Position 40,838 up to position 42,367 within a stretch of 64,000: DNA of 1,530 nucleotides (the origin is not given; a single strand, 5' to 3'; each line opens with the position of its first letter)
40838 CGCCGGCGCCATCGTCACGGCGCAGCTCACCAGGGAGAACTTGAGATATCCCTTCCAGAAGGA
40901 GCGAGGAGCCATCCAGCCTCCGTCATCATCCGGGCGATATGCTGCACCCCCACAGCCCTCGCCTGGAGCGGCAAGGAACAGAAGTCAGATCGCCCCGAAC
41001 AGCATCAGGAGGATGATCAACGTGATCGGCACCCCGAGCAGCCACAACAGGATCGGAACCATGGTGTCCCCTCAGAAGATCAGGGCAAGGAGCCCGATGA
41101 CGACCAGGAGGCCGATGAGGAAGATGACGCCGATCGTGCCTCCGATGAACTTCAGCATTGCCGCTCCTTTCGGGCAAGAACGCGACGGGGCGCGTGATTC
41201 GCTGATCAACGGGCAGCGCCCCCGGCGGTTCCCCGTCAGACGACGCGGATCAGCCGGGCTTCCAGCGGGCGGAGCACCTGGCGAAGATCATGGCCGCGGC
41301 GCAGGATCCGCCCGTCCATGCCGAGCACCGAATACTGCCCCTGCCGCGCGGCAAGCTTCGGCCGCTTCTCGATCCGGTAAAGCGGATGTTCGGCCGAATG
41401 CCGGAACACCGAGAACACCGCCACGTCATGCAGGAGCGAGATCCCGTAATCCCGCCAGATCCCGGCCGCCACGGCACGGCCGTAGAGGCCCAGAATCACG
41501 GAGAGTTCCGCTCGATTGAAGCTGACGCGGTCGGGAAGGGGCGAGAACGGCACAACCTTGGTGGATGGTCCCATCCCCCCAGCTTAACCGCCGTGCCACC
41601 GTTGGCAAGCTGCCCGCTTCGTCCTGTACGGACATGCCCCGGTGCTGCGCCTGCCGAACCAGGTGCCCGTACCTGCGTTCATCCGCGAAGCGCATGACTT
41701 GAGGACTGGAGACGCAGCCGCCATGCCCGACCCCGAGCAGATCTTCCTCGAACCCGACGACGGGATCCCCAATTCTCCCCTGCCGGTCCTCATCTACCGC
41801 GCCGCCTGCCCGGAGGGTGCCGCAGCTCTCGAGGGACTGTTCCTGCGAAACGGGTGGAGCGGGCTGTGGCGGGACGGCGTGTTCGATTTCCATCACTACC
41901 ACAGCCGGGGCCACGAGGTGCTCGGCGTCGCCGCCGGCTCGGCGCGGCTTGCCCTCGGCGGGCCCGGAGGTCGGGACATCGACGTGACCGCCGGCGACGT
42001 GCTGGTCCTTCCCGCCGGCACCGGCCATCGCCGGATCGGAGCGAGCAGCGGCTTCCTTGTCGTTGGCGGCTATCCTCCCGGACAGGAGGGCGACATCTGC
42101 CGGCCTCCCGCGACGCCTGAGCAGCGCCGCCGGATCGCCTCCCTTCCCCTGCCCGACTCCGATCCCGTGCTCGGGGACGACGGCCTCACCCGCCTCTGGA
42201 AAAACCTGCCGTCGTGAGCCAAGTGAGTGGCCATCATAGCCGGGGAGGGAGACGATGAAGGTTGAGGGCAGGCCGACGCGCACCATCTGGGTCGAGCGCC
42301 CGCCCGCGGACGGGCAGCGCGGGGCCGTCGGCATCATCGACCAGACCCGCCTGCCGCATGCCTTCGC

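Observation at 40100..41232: Candidate undescribed system: two tandem membrane microproteins plus Ku under an exact general-stress promoter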

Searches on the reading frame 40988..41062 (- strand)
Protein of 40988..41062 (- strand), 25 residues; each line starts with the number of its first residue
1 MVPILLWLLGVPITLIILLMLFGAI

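Call 5: search_protein_families(library=pfam, proteins=[window:40988-41062:-], max_evalue=1)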
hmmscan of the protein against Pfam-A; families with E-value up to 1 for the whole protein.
seq(25 aa): 0 families

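Call 6: search_protein_families(library=ncbifam, proteins=[window:40988-41062:-], max_evalue=1)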
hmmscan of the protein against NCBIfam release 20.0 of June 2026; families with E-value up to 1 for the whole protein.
seq(25 aa): 0 families

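Call 22: find_related_loci(query=A2, collection=metagenome_contigs, flank=2500)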
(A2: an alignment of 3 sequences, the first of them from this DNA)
Query A2 (25 aa) in metagenome_contigs; peptide patterns used: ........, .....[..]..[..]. (x = any residue, [..] = any of these).
100 stretches matched a pattern; 4 encode a relative of the query (tblastn E <= 1e-3); 4 distinct loci.
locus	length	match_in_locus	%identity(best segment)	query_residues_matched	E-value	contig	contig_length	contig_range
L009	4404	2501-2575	100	1-25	3e-11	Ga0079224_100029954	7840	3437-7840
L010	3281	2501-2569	78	1-23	7e-8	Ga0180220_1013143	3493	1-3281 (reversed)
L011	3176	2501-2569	78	1-23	3e-7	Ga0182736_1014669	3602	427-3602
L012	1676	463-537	64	1-25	6e-7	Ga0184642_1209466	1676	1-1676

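Call 42: search_dna_similar(query=window:40988-41062:-, collection=plasmids, mode=protein, max_evalue=10, max_rows=30)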
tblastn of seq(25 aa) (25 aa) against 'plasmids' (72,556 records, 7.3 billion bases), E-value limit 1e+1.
Records with a match: 18; places in all: 18; records where one place covers at least 80% of the query: 10.
Best place of each record, by identity: 80-90% 6; 60-80% 5; <60% 7.
By first word of the organism name: Sinorhizobium 7; Ensifer 5; Paracoccus 3; Beijerinckia 1; Rhizobium 1; Phyllobacterium 1.
By predicted mobility (MOB-suite, as given by PLSDB): non-mobilizable 10; conjugative 6; mobilizable 2.
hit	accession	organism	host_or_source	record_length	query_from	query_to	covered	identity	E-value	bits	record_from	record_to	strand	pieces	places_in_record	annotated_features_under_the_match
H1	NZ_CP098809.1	Ensifer adhaerens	whole organism,soil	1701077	4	22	76%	89.5%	3e+0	30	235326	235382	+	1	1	none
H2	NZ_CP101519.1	Ensifer adhaerens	cell cuture,rhizosphere soil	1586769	4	22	76%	89.5%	3e+0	30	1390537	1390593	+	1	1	none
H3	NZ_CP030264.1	Ensifer adhaerens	Zea mays,whole organism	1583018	4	22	76%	89.5%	3e+0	30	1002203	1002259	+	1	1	none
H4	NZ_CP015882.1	Ensifer adhaerens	silty clay loam soil (pH 6.1)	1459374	4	22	76%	89.5%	3e+0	30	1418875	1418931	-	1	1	none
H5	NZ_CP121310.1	Ensifer adhaerens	bacterial colony,soil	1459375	4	22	76%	89.5%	3e+0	30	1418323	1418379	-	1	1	none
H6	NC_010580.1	Beijerinckia indica subsp. indica ATCC 9039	-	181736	4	22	76%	84.2%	5e+0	29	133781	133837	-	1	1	none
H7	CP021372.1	Rhizobium sp. ACO-34A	Agave americana L.,cell ...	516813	4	22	76%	78.9%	3e+0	29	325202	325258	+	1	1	none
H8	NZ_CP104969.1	Phyllobacterium zundukense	Vicia costata,cell culture,root nodule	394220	4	22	76%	78.9%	9e+0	28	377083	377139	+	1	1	none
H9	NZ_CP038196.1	Paracoccus versutus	single cell,soil adjacent to the roots ...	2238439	1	23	92%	65.2%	5e-1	32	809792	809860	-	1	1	none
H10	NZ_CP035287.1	Paracoccus versutus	whole organism,soil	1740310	1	23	92%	65.2%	5e-1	32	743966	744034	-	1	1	none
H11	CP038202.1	Paracoccus ferrooxidans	single cell,bioreactor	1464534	1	23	92%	65.2%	5e-1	32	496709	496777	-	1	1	hypothetical protein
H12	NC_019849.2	Sinorhizobium meliloti GR4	-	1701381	1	22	88%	59.1%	2e-1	33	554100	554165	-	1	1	none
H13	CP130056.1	Sinorhizobium meliloti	Medicago,Cell culture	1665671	1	22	88%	59.1%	2e-1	33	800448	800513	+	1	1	none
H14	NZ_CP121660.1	Sinorhizobium terangae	Desmanthus virgatus,cell culture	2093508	1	22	88%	59.1%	1e+0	31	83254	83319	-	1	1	none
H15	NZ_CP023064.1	Sinorhizobium sp. CCBAU 05631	G.max,nodule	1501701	1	22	88%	54.5%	4e-1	32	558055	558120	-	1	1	record has no annotation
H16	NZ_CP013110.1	Sinorhizobium americanum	Vachellia farnesiana,cell culture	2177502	1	22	88%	54.5%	9e-1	31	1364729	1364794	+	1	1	record has no annotation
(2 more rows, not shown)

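Call 43: get_annotated_region(hit=H12, flank=1500)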
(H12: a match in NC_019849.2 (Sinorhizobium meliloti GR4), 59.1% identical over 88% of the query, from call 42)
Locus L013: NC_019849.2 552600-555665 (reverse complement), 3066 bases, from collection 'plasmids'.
description: Sinorhizobium meliloti GR4 plasmid pRmeGR4d, complete sequence
organism: Sinorhizobium meliloti GR4 (NCBI taxid 1235461)
taxonomy: Bacteria; Pseudomonadota; Alphaproteobacteria; Hyphomicrobiales; Rhizobiaceae; Sinorhizobium; Sinorhizobium meliloti; Sinorhizobium meliloti GR4
host: -; source: -; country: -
typing (MOB-suite, as given by PLSDB): mobilizable; relaxase MOBQ
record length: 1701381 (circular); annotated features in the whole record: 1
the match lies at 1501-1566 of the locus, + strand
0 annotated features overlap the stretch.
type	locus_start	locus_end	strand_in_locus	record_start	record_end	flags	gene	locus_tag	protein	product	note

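Call 44: get_annotated_region(hit=H1, flank=1500)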
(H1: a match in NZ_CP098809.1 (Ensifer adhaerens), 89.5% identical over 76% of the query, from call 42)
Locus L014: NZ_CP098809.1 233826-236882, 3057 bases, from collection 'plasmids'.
description: Ensifer adhaerens strain M8 plasmid pB, complete sequence
organism: Ensifer adhaerens (NCBI taxid 106592)
taxonomy: Bacteria; Pseudomonadota; Alphaproteobacteria; Hyphomicrobiales; Rhizobiaceae; Ensifer; Ensifer adhaerens
host: -; source: whole organism,soil; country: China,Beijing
typing (MOB-suite, as given by PLSDB): conjugative; relaxase MOBP; mating-pair formation MPF_T
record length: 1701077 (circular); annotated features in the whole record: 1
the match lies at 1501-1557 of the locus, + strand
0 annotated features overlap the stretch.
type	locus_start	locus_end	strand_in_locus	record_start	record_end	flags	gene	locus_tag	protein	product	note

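Call 45: get_annotated_region(hit=H9, flank=1500)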
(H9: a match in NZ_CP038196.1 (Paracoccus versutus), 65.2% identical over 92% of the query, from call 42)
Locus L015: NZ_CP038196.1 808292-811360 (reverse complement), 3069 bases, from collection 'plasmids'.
description: Paracoccus versutus strain DSM 17099 plasmid pBEN, complete sequence
organism: Paracoccus versutus (NCBI taxid 34007)
taxonomy: Bacteria; Pseudomonadota; Alphaproteobacteria; Rhodobacterales; Paracoccaceae; Paracoccus; Paracoccus versutus
host: -; source: single cell,soil adjacent to the roots of the plant Clitoria ternatea; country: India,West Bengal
typing (MOB-suite, as given by PLSDB): conjugative; replicon rep_cluster_746; relaxase MOBP,MOBP; mating-pair formation MPF_T
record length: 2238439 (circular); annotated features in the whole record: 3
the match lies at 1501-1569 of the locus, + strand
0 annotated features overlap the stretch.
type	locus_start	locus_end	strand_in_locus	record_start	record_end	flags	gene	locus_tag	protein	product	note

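Call 46: get_annotated_region(hit=H6, flank=1500)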
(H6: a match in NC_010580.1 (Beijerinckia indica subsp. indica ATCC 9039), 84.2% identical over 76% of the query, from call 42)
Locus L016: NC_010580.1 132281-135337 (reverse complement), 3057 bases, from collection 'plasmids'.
description: Beijerinckia indica subsp. indica ATCC 9039 plasmid pBIND01, complete sequence
organism: Beijerinckia indica subsp. indica ATCC 9039 (NCBI taxid 395963)
taxonomy: Bacteria; Pseudomonadota; Alphaproteobacteria; Hyphomicrobiales; Beijerinckiaceae; Beijerinckia; Beijerinckia indica; Beijerinckia indica subsp. indica ATCC 9039
host: -; source: -; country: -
typing (MOB-suite, as given by PLSDB): conjugative; replicon rep_cluster_2043; relaxase MOBF; mating-pair formation MPF_I
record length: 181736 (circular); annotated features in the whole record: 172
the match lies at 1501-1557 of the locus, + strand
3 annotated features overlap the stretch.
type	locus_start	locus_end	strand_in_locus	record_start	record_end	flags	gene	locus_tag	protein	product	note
CDS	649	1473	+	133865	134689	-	-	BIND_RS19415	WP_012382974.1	hypothetical protein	-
CDS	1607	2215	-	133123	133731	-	-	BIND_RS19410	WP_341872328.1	isochorismatase family cysteine hydrolase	-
CDS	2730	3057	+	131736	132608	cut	-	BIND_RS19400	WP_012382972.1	transglutaminase family protein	-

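Call 49: search_protein_families(library=pfam, alignment_id=A3, max_evalue=10)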
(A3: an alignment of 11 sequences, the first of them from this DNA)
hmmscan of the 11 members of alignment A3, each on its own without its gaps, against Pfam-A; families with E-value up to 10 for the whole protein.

A. member 1, seq(25 aa): 0 families

B. families by the number of members that match (of 11 scanned): 0 families

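Call 50: search_protein_families(library=ncbifam, alignment_id=A3, max_evalue=10)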
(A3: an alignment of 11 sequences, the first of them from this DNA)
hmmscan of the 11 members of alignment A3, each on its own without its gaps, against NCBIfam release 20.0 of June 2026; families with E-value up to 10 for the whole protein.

A. member 1, seq(25 aa): 0 families

B. families by the number of members that match (of 11 scanned): 0 families

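Call 75: search_protein_families(library=pfam, proteins=[L012:958-1425:+], max_evalue=0.1)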
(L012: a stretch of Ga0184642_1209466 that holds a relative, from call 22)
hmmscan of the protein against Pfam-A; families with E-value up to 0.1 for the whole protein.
L012:958-1425:+ (155 aa): 1 family
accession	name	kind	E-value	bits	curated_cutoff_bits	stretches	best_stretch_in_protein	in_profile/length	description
PF05981.17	CreA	-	3.1e-54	183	25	1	25-152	1-131/131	CreA protein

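Call 85: get_annotated_region(hit=H7, flank=1200)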
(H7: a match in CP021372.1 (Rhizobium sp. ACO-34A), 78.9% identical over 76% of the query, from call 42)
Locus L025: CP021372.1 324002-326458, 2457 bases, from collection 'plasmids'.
description: Rhizobium sp. ACO-34A plasmid pRACO34Ad, complete sequence
organism: Rhizobium sp. ACO-34A (NCBI taxid 1571470)
taxonomy: Bacteria; Pseudomonadota; Alphaproteobacteria; Hyphomicrobiales; Rhizobiaceae; Rhizobium; Rhizobium sp. ACO-34A
host: -; source: Agave americana L.,cell culture,rhizosphere; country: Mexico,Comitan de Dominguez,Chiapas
typing (MOB-suite, as given by PLSDB): non-mobilizable; replicon rep_cluster_287; mating-pair formation MPF_F
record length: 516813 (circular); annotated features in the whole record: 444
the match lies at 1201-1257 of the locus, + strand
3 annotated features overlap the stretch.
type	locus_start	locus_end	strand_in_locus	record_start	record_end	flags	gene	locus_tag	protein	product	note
CDS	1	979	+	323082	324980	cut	-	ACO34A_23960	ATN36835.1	hypothetical protein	-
CDS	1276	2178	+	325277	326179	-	-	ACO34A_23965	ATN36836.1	hypothetical protein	-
CDS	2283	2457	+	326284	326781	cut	-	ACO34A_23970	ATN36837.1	hypothetical protein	-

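Call 86: get_annotated_region(hit=H8, flank=1200)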
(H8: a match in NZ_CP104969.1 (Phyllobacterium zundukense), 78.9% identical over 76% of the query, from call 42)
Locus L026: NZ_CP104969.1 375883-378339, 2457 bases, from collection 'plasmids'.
description: Phyllobacterium zundukense strain A18/3m plasmid p_unnamed4, complete sequence
organism: Phyllobacterium zundukense (NCBI taxid 1867719)
taxonomy: Bacteria; Pseudomonadota; Alphaproteobacteria; Hyphomicrobiales; Phyllobacteriaceae; Phyllobacterium; Phyllobacterium zundukense
host: -; source: Vicia costata,cell culture,root nodule; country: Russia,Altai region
typing (MOB-suite, as given by PLSDB): non-mobilizable
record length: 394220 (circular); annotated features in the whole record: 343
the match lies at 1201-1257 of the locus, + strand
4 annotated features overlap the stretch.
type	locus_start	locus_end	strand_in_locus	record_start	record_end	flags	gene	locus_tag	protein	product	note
CDS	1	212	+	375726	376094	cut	-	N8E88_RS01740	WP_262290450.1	hypothetical protein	-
CDS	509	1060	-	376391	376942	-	-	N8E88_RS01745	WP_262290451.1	DNA-3-methyladenine glycosylase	GO:0006284 - base-excision repair [Evidence IEA]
CDS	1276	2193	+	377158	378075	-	-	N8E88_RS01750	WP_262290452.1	hypothetical protein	-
CDS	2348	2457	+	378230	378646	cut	-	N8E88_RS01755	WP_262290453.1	GTP pyrophosphokinase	-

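Call 87: get_annotated_region(hit=H14, flank=1200)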
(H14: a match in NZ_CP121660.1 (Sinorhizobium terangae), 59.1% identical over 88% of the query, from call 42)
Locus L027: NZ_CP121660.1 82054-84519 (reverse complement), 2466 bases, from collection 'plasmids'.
description: Sinorhizobium terangae strain CB3126 plasmid pCB3126_1, complete sequence
organism: Sinorhizobium terangae (NCBI taxid 110322)
taxonomy: Bacteria; Pseudomonadota; Alphaproteobacteria; Hyphomicrobiales; Rhizobiaceae; Sinorhizobium; Sinorhizobium terangae
host: -; source: Desmanthus virgatus,cell culture; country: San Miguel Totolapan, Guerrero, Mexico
typing (MOB-suite, as given by PLSDB): conjugative; relaxase MOBQ; mating-pair formation MPF_T
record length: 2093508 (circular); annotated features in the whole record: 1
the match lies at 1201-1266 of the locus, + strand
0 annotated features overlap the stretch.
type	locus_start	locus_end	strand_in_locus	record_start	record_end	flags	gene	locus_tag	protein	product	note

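Call 88: get_annotated_region(hit=H16, flank=1200)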
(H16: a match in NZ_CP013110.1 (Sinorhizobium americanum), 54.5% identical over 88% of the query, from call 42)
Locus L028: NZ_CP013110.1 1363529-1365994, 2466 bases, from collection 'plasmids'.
description: Sinorhizobium americanum strain CFNEI 73 plasmid C, complete sequence
organism: Sinorhizobium americanum (NCBI taxid 194963)
taxonomy: Bacteria; Pseudomonadota; Alphaproteobacteria; Hyphomicrobiales; Rhizobiaceae; Sinorhizobium; Sinorhizobium americanum
host: -; source: Vachellia farnesiana,cell culture; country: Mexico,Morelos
typing (MOB-suite, as given by PLSDB): conjugative; relaxase MOBQ; mating-pair formation MPF_T
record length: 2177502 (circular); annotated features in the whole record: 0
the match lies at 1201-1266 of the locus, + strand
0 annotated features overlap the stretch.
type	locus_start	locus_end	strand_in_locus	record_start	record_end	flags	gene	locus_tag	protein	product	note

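Call 91: search_solved_structures(query=A3, max_evalue=1)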
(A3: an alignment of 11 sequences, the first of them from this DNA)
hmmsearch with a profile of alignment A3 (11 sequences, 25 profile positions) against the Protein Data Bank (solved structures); distinct sequences matched with E-value up to 1: 0.

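Call 93: search_protein_families(library=padloc, proteins=[window:40988-41062:-], max_evalue=0.1)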
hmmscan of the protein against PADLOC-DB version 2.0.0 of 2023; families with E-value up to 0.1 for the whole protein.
seq(25 aa): 0 families

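Call 94: search_protein_families(library=pfam, proteins=[L014:1576-2475:+, L016:649-1470:+], max_evalue=0.1)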
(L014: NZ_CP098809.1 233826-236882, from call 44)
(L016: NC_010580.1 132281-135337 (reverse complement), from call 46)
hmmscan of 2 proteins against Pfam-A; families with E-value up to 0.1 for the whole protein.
L014:1576-2475:+ (300 aa): 0 families

L016:649-1470:+ (274 aa): 0 families

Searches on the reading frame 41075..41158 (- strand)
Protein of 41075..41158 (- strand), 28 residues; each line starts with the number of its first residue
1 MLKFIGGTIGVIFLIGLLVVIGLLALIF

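Call 5: search_protein_families(library=pfam, proteins=[window:41075-41158:-], max_evalue=1)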
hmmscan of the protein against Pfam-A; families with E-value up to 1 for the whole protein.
seq(28 aa): 1 family
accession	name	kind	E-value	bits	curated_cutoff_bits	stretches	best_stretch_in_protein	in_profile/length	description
PF25659.1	YohP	-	3e-12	46.7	27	1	1-28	1-28/28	Membrane protein YohP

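Call 6: search_protein_families(library=ncbifam, proteins=[window:41075-41158:-], max_evalue=1)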
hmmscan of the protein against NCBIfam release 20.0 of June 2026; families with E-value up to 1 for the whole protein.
seq(28 aa): 1 family
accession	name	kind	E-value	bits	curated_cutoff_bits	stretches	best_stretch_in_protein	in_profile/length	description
NF011345.0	PRK14762.1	equivalog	0.009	16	58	1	9-28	8-27/27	small membrane protein YohP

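Call 58: search_dna_similar(query=window:41075-41158:-, collection=plasmids, mode=protein, max_evalue=10, max_rows=40)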
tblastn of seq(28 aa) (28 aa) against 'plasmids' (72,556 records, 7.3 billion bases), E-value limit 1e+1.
No match.

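Call 92: search_solved_structures(query=A4, max_evalue=1)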
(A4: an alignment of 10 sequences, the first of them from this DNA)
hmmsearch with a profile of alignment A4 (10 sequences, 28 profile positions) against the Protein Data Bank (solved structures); distinct sequences matched with E-value up to 1: 0.

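Call 93: search_protein_families(library=padloc, proteins=[window:41075-41158:-], max_evalue=0.1)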
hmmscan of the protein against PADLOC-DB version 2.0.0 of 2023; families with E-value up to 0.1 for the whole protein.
seq(28 aa): 0 families

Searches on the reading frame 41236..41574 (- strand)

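Call 5: search_protein_families(library=pfam, proteins=[window:41236-41574:-], max_evalue=1)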
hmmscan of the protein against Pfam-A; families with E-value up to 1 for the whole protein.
window:41236-41574:- (112 aa): 1 family
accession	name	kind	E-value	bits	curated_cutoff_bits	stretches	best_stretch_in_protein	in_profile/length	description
PF10984.13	DUF2794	-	2.7e-38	130.3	27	1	17-101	1-85/85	Protein of unknown function (DUF2794)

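Call 6: search_protein_families(library=ncbifam, proteins=[window:41236-41574:-], max_evalue=1)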
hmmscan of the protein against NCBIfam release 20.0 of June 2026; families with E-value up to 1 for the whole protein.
window:41236-41574:- (112 aa): 1 family
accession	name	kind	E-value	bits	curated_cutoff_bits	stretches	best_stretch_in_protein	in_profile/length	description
NF009235.0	PRK12585.1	equivalog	0.19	11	273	1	29-62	32-64/197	putative monovalent cation/H+ antiporter subunit G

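Call 93: search_protein_families(library=padloc, proteins=[window:41236-41574:-], max_evalue=0.1)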
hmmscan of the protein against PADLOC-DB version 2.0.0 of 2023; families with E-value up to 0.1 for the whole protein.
window:41236-41574:- (112 aa): 0 families

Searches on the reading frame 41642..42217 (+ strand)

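Call 75: search_protein_families(library=pfam, proteins=[window:41642-42217:+], max_evalue=0.1)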
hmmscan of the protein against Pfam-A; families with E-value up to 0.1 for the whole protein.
window:41642-42217:+ (191 aa): 5 families
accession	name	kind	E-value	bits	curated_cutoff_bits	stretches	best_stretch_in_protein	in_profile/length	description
PF07883.17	Cupin_2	-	2.4e-06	27.6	27.2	1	84-131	13-56/70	Cupin domain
PF12852.13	Cupin_6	-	0.00016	21.9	26.7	1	94-130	38-73/183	Cupin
PF00190.28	Cupin_1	-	0.00045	20.3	22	1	85-130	49-98/151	Cupin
PF02311.25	AraC_binding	-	0.014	15.5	21.1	0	85-130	19-60/135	AraC-like ligand binding domain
PF05899.18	Cupin_3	-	0.05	13.7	23.5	0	109-127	42-60/74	EutQ-like cupin domain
